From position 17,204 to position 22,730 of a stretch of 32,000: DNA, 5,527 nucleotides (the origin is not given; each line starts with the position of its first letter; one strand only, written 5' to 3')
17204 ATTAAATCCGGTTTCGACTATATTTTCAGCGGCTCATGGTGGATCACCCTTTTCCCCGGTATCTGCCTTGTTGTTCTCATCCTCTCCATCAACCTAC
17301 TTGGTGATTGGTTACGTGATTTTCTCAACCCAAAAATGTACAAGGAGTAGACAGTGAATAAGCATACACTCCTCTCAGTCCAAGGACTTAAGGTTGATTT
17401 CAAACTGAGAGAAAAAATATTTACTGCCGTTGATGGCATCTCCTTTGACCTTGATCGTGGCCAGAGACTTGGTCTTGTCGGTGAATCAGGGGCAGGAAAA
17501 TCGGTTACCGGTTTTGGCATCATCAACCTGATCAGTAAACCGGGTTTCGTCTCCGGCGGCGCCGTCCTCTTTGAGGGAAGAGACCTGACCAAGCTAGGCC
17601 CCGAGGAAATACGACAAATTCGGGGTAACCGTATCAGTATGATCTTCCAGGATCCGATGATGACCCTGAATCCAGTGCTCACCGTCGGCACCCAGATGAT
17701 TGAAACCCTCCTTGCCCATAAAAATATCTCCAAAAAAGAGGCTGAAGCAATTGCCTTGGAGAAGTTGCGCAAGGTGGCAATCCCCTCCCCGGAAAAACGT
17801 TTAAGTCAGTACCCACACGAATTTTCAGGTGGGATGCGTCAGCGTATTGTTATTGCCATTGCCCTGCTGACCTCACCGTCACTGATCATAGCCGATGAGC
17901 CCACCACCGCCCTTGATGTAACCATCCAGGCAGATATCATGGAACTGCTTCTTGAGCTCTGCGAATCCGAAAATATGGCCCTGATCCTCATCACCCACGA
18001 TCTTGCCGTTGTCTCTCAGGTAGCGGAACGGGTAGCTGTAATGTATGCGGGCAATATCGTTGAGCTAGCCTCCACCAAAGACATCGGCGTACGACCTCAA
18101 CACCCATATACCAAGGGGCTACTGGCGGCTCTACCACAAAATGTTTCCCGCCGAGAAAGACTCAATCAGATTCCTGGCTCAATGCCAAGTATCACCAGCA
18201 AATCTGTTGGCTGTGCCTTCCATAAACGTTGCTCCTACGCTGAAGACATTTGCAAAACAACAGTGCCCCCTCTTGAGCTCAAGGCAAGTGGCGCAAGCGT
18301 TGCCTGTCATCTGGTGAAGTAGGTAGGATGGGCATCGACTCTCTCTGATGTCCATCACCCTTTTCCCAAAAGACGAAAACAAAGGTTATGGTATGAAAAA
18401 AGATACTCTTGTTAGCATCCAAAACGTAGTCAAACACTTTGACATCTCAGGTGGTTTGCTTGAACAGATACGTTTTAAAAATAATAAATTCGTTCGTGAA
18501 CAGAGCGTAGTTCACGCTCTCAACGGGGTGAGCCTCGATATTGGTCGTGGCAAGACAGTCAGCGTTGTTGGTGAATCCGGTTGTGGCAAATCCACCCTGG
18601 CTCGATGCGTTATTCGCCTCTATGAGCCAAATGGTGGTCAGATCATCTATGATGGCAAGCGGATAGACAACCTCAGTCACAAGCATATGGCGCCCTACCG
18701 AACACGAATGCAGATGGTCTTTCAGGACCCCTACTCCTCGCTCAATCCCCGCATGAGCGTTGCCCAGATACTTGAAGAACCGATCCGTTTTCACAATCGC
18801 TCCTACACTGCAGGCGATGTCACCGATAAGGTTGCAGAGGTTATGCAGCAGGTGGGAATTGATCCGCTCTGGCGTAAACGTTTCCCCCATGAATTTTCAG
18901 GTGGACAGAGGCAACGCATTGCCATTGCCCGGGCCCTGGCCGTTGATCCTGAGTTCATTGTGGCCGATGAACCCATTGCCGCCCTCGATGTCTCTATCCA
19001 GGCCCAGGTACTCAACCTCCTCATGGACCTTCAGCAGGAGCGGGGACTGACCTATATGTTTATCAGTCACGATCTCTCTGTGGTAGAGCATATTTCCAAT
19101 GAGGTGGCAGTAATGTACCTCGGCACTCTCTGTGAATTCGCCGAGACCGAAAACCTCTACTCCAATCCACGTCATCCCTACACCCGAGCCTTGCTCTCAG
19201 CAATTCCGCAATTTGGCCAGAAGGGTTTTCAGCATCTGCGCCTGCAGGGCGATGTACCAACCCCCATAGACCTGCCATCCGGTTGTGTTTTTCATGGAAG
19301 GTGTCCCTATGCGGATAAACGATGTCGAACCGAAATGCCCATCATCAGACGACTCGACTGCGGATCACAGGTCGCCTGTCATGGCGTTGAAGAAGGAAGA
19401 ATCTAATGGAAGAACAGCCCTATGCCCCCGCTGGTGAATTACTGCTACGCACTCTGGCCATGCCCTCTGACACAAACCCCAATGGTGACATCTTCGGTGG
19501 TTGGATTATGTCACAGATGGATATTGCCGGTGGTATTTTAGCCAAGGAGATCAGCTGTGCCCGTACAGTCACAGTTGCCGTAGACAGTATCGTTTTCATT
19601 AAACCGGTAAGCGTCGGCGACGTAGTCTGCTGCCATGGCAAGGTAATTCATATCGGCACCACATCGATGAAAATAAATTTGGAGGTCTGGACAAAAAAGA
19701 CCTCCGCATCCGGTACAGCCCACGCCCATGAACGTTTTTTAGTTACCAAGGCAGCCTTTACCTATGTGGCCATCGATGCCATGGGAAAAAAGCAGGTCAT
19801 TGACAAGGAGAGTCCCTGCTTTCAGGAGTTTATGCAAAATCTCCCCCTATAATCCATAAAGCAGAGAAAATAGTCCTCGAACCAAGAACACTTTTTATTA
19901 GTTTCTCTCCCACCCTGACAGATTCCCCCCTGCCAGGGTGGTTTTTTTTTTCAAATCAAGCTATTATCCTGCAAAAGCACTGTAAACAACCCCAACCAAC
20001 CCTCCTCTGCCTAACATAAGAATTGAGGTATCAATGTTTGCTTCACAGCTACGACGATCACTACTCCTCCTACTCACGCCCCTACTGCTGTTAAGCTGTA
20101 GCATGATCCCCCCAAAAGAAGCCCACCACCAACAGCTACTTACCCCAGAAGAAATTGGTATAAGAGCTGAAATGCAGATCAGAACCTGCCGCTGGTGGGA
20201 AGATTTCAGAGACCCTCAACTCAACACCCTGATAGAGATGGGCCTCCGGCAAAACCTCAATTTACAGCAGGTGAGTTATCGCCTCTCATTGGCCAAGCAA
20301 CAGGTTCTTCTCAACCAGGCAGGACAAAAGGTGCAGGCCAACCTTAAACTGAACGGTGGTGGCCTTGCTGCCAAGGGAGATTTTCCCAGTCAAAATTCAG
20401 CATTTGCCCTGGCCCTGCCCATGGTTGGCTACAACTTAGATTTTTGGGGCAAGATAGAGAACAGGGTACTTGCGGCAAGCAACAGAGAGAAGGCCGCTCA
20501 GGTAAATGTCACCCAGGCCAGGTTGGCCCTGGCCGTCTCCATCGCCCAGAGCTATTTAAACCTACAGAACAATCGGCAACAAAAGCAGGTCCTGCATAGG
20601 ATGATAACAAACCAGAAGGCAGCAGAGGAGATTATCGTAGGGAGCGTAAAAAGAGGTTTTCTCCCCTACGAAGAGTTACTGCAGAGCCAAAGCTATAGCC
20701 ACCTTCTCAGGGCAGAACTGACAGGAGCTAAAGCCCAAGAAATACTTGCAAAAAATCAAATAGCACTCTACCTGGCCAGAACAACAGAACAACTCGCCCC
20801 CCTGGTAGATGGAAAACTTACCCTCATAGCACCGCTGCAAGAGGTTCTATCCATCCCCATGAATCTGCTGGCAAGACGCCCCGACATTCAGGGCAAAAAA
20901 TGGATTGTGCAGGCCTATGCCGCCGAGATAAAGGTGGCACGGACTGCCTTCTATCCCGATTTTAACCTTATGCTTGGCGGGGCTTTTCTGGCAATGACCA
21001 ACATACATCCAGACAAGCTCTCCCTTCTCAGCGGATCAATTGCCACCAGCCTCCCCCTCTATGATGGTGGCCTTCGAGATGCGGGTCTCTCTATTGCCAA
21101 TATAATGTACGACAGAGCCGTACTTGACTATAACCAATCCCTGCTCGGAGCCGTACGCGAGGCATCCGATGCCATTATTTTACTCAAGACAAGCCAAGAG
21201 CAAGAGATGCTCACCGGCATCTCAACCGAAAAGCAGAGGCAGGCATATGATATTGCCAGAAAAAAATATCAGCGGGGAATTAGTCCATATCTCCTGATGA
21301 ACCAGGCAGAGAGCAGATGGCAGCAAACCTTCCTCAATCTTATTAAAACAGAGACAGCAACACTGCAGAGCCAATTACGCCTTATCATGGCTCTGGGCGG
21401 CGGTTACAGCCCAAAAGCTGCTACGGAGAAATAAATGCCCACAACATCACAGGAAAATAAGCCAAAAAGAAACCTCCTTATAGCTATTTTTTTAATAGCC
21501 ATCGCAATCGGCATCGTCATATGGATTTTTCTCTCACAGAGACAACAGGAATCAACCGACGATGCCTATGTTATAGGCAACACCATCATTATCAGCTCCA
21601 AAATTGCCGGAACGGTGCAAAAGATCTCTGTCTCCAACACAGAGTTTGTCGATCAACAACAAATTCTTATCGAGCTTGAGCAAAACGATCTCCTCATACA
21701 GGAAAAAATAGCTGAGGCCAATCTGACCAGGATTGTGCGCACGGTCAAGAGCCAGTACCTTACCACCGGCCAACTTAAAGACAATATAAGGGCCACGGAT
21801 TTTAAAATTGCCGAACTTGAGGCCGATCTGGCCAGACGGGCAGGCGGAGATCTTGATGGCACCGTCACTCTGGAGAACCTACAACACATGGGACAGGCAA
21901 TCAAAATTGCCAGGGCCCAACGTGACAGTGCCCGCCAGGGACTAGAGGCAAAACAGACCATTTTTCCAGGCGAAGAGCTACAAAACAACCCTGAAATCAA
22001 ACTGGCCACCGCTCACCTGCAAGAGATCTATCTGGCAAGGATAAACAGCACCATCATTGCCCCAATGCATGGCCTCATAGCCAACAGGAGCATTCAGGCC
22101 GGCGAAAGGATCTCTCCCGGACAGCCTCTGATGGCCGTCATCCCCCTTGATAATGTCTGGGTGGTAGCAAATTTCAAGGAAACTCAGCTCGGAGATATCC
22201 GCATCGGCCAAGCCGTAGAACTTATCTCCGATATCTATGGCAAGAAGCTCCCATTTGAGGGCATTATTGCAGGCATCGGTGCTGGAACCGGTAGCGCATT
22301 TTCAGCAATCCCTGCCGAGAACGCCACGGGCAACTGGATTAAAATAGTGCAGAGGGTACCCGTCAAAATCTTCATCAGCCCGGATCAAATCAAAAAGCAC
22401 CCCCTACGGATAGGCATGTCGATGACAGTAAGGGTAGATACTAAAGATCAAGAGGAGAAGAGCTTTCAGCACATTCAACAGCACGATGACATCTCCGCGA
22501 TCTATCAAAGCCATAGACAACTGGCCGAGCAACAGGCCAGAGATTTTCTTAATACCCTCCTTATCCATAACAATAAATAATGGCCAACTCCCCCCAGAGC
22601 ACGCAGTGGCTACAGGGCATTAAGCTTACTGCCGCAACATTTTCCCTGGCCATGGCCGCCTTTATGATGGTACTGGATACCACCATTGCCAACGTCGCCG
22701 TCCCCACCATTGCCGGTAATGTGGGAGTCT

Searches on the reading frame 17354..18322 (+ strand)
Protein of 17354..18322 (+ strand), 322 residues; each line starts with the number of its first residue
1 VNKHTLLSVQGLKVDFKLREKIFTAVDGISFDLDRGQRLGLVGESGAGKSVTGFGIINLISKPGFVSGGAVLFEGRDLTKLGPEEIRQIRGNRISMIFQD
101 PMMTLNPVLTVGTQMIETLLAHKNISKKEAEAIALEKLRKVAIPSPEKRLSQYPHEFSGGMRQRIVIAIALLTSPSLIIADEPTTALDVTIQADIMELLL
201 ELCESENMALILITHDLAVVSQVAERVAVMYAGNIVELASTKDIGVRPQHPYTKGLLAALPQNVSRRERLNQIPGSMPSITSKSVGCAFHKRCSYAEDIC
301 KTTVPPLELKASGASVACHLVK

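Call 64: search_protein_families(library=pfam, proteins=[window:17354-18322:+], max_evalue=0.00001)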
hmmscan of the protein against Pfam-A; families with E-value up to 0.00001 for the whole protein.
window:17354-18322:+ (322 aa): 3 families
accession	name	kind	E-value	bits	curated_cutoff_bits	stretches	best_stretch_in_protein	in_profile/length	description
PF00005.33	ABC_tran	-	3.6e-27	96.1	25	1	27-185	2-137/137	ABC transporter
PF08352.17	oligo_HPY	-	1e-18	67.9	27.1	1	236-300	1-65/65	Oligopeptide/dipeptide transporter, C-terminal region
PF13304.12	AAA_21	-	1.2e-06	29.3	27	1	147-220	228-303/304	AAA domain, putative AbiEii toxin, Type IV TA system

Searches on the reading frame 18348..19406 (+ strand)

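Call 64: search_protein_families(library=pfam, proteins=[window:18348-19406:+], max_evalue=0.00001)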
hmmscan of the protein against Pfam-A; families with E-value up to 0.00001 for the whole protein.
window:18348-19406:+ (352 aa): 2 families
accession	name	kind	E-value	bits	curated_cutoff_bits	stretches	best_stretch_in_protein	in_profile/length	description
PF00005.33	ABC_tran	-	6.2e-34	118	25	1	58-211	1-137/137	ABC transporter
PF08352.17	oligo_HPY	-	8.3e-19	68.2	27.1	1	263-326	2-65/65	Oligopeptide/dipeptide transporter, C-terminal region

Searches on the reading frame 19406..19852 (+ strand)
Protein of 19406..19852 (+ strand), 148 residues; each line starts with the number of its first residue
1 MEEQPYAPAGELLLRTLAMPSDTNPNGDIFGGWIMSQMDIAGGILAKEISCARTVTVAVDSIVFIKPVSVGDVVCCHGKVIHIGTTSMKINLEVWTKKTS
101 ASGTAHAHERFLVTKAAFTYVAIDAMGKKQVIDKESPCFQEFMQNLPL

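Call 64: search_protein_families(library=pfam, proteins=[window:19406-19852:+], max_evalue=0.00001)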
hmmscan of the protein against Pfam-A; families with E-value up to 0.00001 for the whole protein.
window:19406-19852:+ (148 aa): 1 family
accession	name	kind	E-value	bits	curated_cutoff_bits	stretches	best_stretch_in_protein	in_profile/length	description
PF03061.28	4HBT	-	2.9e-21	76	20.6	1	26-99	1-75/79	Thioesterase superfamily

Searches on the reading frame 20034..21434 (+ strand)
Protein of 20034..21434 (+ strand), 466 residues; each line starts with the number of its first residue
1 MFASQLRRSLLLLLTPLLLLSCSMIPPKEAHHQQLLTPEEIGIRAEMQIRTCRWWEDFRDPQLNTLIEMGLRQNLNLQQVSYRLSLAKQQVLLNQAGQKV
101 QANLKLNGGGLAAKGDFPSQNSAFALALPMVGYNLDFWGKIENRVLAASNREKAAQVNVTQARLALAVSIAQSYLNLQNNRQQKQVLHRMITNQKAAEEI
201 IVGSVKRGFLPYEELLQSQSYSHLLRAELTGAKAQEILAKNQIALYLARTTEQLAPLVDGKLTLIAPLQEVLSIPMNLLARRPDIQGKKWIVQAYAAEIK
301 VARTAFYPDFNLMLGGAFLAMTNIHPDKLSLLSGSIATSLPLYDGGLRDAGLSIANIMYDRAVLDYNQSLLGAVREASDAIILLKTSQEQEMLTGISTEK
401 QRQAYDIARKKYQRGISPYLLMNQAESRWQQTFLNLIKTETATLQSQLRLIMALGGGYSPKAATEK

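Call 64: search_protein_families(library=pfam, proteins=[window:20034-21434:+], max_evalue=0.00001)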
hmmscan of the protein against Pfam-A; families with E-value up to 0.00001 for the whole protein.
window:20034-21434:+ (466 aa): 1 family
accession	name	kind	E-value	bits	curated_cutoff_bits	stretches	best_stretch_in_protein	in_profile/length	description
PF02321.23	OEP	-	1.3e-31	110.3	22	2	279-455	9-187/187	Outer membrane efflux protein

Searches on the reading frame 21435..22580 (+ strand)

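Call 64: search_protein_families(library=pfam, proteins=[window:21435-22580:+], max_evalue=0.00001)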
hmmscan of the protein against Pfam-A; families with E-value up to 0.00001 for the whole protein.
window:21435-22580:+ (381 aa): 3 families
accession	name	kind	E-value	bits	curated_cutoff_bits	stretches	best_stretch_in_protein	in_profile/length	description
PF00529.27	CusB_dom_1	-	1.1e-19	70.9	26.5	1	24-336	3-89/89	Cation efflux system protein CusB domain 1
PF13437.12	HlyD_3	-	1.9e-19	70.8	22.2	1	206-294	1-89/106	HlyD family secretion protein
PF16576.10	HlyD_D23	-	2.5e-16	60.1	30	1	202-279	106-182/214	Barrel-sandwich domain of CusB or HlyD membrane-fusion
